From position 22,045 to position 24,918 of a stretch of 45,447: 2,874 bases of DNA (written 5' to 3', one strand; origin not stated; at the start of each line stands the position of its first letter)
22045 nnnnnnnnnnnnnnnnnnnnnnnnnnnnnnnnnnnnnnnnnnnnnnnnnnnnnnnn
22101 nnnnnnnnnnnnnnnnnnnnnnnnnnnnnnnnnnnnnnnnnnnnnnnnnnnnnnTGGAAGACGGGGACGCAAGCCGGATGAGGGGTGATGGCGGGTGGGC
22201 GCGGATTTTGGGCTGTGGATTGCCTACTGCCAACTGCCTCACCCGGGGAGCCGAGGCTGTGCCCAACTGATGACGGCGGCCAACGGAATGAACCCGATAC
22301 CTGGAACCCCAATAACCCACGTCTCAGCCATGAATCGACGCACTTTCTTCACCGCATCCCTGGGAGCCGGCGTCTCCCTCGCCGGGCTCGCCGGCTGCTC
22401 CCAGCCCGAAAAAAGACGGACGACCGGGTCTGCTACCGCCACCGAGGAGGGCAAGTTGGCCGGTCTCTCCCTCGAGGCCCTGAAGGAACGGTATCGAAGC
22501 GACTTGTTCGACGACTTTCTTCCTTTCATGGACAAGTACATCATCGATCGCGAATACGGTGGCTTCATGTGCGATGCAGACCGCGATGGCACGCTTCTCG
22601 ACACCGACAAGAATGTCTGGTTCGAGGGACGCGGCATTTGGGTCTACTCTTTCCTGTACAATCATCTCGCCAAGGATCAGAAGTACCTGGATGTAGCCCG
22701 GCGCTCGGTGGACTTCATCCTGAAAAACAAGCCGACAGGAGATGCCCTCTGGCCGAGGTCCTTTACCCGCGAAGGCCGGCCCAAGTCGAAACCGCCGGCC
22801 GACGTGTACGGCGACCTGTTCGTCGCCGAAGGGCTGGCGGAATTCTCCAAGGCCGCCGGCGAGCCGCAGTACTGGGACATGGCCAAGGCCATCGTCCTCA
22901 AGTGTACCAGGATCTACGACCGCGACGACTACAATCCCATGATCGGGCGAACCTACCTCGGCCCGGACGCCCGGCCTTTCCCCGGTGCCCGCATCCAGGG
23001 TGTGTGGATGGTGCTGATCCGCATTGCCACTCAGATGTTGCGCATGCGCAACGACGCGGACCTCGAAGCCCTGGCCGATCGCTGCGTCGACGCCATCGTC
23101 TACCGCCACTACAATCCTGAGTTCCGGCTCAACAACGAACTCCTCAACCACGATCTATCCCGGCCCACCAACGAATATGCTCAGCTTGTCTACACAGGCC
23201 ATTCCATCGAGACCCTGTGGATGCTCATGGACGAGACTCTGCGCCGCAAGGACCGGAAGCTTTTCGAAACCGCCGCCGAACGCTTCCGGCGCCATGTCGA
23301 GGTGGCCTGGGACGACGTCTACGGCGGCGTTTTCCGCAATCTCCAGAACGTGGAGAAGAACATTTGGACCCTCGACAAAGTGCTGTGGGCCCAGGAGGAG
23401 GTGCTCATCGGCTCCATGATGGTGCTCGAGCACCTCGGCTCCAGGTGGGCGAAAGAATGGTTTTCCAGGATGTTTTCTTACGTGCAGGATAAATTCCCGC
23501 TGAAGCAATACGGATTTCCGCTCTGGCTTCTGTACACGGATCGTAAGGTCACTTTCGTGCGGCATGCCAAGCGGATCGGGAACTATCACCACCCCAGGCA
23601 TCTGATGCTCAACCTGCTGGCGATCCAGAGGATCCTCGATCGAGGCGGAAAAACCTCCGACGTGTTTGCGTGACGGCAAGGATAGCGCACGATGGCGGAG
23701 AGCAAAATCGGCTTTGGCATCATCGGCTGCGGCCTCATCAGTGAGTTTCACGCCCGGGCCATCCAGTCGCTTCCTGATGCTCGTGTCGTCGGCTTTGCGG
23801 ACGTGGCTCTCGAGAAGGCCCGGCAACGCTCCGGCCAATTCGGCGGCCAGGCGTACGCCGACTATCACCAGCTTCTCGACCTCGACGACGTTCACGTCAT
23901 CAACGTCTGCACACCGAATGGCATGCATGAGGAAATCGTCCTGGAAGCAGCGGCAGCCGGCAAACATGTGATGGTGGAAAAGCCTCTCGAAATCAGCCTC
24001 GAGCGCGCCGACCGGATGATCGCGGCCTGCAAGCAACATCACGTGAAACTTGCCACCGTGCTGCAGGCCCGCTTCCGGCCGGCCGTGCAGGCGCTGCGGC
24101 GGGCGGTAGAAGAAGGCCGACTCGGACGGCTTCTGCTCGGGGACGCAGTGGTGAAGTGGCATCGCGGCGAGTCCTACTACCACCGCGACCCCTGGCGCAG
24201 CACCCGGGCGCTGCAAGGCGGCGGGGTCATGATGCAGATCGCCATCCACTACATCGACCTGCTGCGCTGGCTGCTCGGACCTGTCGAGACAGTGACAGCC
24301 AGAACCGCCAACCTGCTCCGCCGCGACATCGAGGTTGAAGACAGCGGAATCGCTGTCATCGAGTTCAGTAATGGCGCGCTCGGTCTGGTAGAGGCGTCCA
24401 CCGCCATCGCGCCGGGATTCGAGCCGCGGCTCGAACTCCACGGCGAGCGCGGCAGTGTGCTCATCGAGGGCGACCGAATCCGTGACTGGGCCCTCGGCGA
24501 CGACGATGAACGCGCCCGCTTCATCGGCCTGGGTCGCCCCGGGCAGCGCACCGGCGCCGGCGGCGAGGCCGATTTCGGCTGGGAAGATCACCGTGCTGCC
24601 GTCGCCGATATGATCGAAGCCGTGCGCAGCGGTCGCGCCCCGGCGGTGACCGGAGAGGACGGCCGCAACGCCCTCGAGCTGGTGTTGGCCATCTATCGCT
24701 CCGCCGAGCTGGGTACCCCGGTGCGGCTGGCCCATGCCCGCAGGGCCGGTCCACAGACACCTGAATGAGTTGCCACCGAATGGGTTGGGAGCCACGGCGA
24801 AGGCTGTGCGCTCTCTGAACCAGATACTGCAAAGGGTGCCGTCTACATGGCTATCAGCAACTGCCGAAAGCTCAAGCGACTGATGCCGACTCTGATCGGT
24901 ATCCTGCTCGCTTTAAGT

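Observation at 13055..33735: Non-canonical uronate/glycan utilisation island in a T9SS-bearing, GC-rich FCB-group bacterium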

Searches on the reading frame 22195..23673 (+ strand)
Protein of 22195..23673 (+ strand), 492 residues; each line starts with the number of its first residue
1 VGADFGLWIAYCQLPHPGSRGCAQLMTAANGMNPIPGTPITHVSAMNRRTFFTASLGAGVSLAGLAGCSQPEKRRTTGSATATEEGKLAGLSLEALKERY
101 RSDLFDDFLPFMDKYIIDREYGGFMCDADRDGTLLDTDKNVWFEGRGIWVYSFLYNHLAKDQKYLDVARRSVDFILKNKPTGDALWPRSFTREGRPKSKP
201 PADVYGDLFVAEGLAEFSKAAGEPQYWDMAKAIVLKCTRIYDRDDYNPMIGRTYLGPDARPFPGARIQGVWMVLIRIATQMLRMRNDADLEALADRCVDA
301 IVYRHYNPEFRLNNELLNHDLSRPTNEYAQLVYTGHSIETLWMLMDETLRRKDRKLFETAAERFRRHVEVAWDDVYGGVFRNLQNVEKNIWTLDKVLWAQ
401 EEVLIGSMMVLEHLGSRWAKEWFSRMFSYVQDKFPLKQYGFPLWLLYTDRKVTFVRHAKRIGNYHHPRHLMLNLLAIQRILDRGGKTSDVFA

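Call 3: search_protein_families(library=pfam, proteins=[window:22195-23673:+], max_evalue=0.01)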
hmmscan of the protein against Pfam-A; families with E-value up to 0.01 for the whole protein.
window:22195-23673:+ (492 aa): 1 family
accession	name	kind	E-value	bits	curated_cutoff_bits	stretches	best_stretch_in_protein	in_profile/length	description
PF07221.17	GlcNAc_2-epim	-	1e-22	81.3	23.4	1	122-453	1-329/347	N-acylglucosamine 2-epimerase (GlcNAc 2-epimerase)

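Call 8: search_protein_families(library=ncbifam, proteins=[window:22195-23673:+], max_evalue=0.001)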
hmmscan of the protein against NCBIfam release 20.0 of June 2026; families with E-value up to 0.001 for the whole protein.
window:22195-23673:+ (492 aa): 2 families
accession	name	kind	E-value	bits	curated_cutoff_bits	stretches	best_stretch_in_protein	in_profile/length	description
NF052547.1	AcylGsamEpipAGE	equivalog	8.1e-57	192.9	600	1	94-473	2-377/384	n-acyl-d-glucosamine 2-epimerase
NF041848.1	celb_epim_EpiA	equivalog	8.8e-06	25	800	0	110-174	89-152/405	cellobiose 2-epimerase EpiA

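Call 11: search_solved_structures(query=window:22327-23673:+, max_evalue=1)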
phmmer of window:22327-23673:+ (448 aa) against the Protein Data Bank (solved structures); distinct sequences matched with E-value up to 1: 21.
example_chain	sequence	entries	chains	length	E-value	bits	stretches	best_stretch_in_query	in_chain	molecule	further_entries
6f04_A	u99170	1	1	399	6.9e-42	147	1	49-428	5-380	N-acetylglucosamine-2-epimerase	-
2gz6_A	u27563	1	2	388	5.1e-39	137.5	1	46-428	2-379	N-acetyl-D-glucosamine 2-epimerase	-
8bry_A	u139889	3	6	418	6.8e-34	120.7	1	49-425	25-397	N-acylglucosamine 2-epimerase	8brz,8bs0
1fp3_A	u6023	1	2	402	1.3e-19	73.6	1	48-428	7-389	N-ACYL-D-GLUCOSAMINE 2-EPIMERASE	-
8h1n_A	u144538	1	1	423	5.9e-10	41.7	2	51-186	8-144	N-acylglucosamine 2-epimerase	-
8h1m_A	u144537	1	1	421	6.7e-10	41.6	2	51-186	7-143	N-acylglucosamine 2-epimerase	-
8h1k_A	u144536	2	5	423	1.1e-09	40.9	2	51-186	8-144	N-acylglucosamine 2-epimerase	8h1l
4z4l_A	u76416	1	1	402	1.8e-08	36.8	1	46-364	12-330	Cellobiose 2-epimerase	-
4z4j_A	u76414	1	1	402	1.4e-07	33.9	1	46-364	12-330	Cellobiose 2-epimerase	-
7d5g_A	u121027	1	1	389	4.9e-07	32.1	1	51-363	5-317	Cellobiose 2-epimerase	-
8wbu_A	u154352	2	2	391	6.6e-06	28.4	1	49-363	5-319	Cellobiose 2-epimerase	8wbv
3vw5_A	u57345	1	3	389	8.2e-06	28.1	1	56-383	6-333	Cellobiose 2-epimerase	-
9l8i_A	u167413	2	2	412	0.00043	22.4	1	49-386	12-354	Cellobiose 2-epimerase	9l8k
3wkf_A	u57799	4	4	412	0.00048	22.3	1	49-386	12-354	Cellobiose 2-epimerase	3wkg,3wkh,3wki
5zhb_A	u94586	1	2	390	0.025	16.6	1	67-128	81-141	Cellobiose 2-epimerase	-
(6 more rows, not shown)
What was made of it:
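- On AGE (N-acyl-D-glucosamine 2-epimerase) family: 6F04 E = 7e-42 and 2GZ6 E = 5e-39 over the whole domain (call 11).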

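Call 40: search_solved_structures(query=window:22327-23673:+, max_evalue=1e-30, show_alignments=2)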
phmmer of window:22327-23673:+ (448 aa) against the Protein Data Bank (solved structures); distinct sequences matched with E-value up to 1e-30: 3.
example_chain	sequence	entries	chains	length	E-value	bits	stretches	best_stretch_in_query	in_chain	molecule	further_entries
6f04_A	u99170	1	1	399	6.9e-42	147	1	49-428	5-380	N-acetylglucosamine-2-epimerase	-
2gz6_A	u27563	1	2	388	5.1e-39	137.5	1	46-428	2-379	N-acetyl-D-glucosamine 2-epimerase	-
8bry_A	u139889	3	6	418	6.8e-34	120.7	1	49-425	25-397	N-acylglucosamine 2-epimerase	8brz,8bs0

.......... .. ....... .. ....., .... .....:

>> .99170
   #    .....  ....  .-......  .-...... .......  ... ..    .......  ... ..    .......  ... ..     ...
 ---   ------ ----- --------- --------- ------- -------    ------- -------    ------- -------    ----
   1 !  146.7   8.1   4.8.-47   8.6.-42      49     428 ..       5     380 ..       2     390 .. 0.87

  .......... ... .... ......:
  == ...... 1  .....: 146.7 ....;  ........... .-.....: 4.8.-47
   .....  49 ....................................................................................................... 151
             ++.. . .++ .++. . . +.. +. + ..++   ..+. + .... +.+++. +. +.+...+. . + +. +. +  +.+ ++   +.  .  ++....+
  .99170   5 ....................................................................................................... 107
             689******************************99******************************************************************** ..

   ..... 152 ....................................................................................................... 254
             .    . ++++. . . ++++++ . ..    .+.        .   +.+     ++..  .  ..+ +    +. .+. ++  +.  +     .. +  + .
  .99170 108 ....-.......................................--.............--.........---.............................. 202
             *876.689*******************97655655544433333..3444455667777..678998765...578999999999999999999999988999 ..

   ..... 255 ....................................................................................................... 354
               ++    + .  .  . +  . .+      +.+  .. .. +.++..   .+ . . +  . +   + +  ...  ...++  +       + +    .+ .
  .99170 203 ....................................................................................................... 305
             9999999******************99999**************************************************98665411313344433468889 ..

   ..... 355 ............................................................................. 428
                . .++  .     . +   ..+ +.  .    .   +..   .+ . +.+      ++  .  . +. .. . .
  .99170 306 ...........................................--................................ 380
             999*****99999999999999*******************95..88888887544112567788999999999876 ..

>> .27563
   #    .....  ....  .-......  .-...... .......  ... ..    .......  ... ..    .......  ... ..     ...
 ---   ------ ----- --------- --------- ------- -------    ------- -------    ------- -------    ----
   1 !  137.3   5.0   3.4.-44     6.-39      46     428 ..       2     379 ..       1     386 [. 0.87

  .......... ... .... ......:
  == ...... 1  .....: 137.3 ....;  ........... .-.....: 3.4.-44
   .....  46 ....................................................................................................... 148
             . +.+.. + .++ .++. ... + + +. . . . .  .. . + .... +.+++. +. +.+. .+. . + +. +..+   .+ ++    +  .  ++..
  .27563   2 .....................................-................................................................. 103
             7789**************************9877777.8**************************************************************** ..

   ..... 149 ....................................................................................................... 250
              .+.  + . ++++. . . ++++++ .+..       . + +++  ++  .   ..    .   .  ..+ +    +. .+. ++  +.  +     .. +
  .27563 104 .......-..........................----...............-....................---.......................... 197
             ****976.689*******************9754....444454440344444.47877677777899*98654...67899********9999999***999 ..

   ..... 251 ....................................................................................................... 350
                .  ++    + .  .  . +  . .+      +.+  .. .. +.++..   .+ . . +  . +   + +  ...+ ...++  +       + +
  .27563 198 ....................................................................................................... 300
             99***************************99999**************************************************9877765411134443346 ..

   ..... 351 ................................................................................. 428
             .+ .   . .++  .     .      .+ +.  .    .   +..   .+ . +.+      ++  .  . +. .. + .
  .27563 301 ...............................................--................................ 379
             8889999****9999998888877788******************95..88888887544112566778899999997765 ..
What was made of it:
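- On AGE (N-acyl-D-glucosamine 2-epimerase) family: All six positions are identical in the phmmer alignment (call 40).
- Closest known: Cytoplasmic N-acyl-D-glucosamine 2-epimerases. Same: Full-length homology with all catalytic residues kept (call 40).
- The AGE protein keeps every epimerase residue and has no GH88/GH105 signature (calls 3, 40). AGE is an N-acyl-hexosamine epimerase family (call 40).
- Tried and rejected: Rejected: all epimerase residues are kept and all top solved relatives are epimerases (calls 11, 40).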

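Call 53: find_homologous_proteins(query=window:22327-23673:+, max_evalue=1e-30)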
Query window:22327-23673:+ (448 aa): 2094 proteins with E <= 1e-30 among 8000 candidates; the best 120 are listed.
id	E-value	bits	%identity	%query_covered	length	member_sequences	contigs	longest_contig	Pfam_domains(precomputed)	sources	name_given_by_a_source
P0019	0.0e+0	1048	100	100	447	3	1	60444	PF07221.18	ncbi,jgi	-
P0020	3.8e-234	796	73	100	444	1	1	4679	PF07221.18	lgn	-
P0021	1.9e-223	760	71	100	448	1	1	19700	PF07221.18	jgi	jgi:mannose/cellobiose epimerase-like protein (N-acyl-D-glucosamine 2-epimerase family)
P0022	1.6e-220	751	70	100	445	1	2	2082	PF07221.18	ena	-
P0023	1.4e-212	725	68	100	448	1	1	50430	PF07221.18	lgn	-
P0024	4.7e-210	716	71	94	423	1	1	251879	PF07221.18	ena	-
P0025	5.0e-210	716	66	100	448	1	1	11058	PF07221.18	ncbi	-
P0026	2.9e-209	714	72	89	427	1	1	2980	PF07221.18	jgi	jgi:mannose/cellobiose epimerase-like protein (N-acyl-D-glucosamine 2-epimerase family)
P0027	3.2e-208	710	73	90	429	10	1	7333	PF07221.18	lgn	-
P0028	6.3e-206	703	67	100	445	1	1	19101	PF07221.18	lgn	-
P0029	1.2e-205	702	66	100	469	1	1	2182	PF07221.18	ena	-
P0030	6.4e-205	699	65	99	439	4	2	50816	PF07221.18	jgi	jgi:N-acylglucosamine 2-epimerase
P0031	3.3e-204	697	70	90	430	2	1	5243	PF07221.18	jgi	-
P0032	2.7e-202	691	66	100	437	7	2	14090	PF07221.18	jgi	jgi:mannose/cellobiose epimerase-like protein (N-acyl-D-glucosamine 2-epimerase family)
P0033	2.9e-202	691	65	98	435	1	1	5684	PF07221.18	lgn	-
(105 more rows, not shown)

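Call 54: find_encoding_contigs(protein=P0019, flank=1000, max_places=2)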
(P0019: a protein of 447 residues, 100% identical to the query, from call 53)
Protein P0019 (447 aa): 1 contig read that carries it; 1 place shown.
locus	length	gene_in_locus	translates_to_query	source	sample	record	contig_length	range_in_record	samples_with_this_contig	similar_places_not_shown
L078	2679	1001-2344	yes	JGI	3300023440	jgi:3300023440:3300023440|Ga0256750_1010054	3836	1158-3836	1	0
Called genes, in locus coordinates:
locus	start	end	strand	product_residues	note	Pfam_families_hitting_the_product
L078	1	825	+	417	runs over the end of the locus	PF12715:Abhydrolase_7 (weak), PF00326:Peptidase_S9 (weak), PF22244:GCE_fung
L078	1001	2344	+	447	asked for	PF07221:GlcNAc_2-epim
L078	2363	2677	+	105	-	?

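Call 55: list_cluster_members(proteins=[P0019, P0001])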
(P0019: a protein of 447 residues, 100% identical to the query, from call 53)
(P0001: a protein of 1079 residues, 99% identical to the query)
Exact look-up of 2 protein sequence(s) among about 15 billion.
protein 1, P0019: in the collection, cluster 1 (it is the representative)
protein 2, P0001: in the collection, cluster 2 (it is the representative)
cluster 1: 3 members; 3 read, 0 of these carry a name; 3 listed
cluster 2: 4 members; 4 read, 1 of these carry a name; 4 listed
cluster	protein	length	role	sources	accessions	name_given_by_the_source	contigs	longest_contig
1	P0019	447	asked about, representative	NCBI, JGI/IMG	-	-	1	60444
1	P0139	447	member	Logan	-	-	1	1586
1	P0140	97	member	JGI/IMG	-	-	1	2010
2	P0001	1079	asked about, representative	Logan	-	-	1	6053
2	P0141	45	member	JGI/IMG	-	hypothetical protein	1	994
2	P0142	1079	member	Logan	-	-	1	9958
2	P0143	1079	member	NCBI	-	-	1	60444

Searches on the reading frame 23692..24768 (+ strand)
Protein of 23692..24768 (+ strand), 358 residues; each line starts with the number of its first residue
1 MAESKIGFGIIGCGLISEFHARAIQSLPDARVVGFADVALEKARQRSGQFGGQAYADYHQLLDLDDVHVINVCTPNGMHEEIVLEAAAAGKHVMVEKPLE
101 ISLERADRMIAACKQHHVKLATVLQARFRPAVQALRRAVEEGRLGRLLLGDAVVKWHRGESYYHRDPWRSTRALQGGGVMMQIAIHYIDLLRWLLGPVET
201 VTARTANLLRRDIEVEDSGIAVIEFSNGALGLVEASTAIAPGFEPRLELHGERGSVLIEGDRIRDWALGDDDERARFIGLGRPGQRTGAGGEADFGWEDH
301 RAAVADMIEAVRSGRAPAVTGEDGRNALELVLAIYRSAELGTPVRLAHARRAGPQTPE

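Call 4: search_protein_families(library=pfam, proteins=[window:23692-24768:+], max_evalue=0.01)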
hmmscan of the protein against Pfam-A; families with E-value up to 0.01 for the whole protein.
window:23692-24768:+ (358 aa): 4 families
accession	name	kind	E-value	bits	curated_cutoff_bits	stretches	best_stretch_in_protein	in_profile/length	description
PF22725.1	GFO_IDH_MocA_C3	-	5.4e-34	117.3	27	1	132-256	1-123/124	GFO/IDH/MocA C-terminal domain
PF02894.22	GFO_IDH_MocA_C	-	2.9e-28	99.6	22.9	1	136-346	1-218/218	Oxidoreductase family, C-terminal alpha/beta domain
PF01408.29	GFO_IDH_MocA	-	4.5e-27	95.6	24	1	7-121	2-117/120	Oxidoreductase family, NAD-binding Rossmann fold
PF03447.22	NAD_binding_3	-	3.3e-05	25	24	1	7-120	1-113/116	Homoserine dehydrogenase, NAD binding domain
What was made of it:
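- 23692..24768 (+): Gfo/Idh/MocA oxidoreductase (Gfo2), a window-specific paralogue with no signal peptide. Pfam (call 4).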

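Call 8: search_protein_families(library=ncbifam, proteins=[window:23692-24768:+], max_evalue=0.001)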
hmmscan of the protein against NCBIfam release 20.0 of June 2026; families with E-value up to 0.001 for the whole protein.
window:23692-24768:+ (358 aa): 10 families
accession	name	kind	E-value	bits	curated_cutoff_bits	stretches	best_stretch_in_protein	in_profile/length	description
TIGR04380.1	myo_inos_iolG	equivalog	1.1e-50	172.4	355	1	6-267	2-261/330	inositol 2-dehydrogenase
NF040723.1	UDP-GlcNAcDh_Arch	equivalog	4.5e-40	138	450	1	8-252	3-231/302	UDP-N-acetylglucosamine 3-dehydrogenase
NF052479.1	LevoglcsnDh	equivalog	6.1e-37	127.2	650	1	5-208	3-215/386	levoglucosan dehydrogenase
NF041392.1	XylDh_Gfo6_Halo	equivalog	1e-26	93.6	350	1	39-345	51-349/350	D-xylose 1-dehydrogenase Gfo6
NF052679.1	InsChiInosDhIolG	equivalog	3.5e-22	78.9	540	1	6-256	3-248/343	bifunctional inositol 2-dehydrogenase/D-chiro-inositol 1-dehydrogenase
NF008607.0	PRK11579.1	subfamily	6.1e-21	74.8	330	1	4-257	3-248/346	oxidoreductase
NF007574.0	PRK10206.1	equivalog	4.7e-13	48.9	352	1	56-258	55-247/345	oxidoreductase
NF058561.1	BT_2158_fam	equivalog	5.4e-08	31.8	750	1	11-125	39-155/487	glycoside 3-dehydrogenase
NF058563.1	BT_2159_fam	equivalog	8.8e-08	31.5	650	1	8-149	3-145/350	disaccharide 3-dehydrogenase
NF009830.0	PRK13304.1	equivalog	0.00012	21.6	267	1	8-95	4-90/265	aspartate dehydrogenase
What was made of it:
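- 23692..24768 (+): Best NCBIfam hit is IolG, 172 bits, below cut-off (call 8).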
